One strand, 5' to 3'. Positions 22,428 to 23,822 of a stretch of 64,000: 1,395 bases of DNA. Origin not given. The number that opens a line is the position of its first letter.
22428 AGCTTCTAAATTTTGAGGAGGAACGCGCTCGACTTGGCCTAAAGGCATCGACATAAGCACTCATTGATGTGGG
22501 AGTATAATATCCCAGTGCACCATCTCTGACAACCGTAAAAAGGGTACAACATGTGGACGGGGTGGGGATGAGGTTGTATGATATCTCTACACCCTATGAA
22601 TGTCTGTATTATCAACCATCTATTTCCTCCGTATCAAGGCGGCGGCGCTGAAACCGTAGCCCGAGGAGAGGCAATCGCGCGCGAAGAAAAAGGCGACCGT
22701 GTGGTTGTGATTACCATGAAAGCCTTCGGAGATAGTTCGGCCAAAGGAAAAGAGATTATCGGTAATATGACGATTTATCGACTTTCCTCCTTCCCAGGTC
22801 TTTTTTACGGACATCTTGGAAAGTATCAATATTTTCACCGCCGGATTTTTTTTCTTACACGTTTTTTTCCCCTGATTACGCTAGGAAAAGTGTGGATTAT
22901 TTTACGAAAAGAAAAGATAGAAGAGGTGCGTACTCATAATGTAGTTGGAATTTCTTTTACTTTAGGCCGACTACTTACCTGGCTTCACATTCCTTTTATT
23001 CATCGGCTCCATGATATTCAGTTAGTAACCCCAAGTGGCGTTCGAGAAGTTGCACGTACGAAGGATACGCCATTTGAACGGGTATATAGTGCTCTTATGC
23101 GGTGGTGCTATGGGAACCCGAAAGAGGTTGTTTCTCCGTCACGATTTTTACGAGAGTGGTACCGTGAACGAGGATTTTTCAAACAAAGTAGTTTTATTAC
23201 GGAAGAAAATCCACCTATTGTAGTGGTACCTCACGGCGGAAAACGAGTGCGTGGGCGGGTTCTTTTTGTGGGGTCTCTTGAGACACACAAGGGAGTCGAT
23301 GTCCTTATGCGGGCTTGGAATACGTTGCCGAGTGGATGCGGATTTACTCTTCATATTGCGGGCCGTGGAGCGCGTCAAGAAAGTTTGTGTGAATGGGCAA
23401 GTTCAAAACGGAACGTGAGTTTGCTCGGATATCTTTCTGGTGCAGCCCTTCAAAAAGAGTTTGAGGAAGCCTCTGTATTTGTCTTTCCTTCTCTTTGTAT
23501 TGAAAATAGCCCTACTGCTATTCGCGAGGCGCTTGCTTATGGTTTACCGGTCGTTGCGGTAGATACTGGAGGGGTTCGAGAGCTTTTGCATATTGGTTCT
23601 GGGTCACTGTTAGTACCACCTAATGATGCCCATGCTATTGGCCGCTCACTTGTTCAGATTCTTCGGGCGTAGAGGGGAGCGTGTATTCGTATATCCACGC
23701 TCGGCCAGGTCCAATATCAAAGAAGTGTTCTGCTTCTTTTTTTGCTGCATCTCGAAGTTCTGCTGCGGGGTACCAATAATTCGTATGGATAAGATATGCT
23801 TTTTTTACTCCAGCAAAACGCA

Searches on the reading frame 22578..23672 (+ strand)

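Call 9: search_protein_families(library=pfam, proteins=[window:22578-23672:+], max_evalue=0.001)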
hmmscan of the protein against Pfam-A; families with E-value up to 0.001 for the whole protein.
window:22578-23672:+ (364 aa): 5 families
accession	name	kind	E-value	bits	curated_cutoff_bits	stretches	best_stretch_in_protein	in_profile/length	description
PF13692.12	Glyco_trans_1_4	-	1.1e-26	94.3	27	1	227-363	3-141/142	Glycosyl transferases group 1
PF00534.26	Glycos_transf_1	-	1.6e-23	83.5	26.4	1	228-362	18-156/172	Glycosyl transferases group 1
PF13439.12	Glyco_transf_4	-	5.9e-11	43.1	28.5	1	22-200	2-154/170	Glycosyltransferase Family 4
PF13579.12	Glyco_trans_4_4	-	1.3e-07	32.6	29.7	1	22-200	1-147/158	Glycosyl transferase 4-like domain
PF20706.3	GT4-conflict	-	1.2e-05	25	26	1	223-338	195-321/385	Family 4 Glycosyltransferase in conflict systems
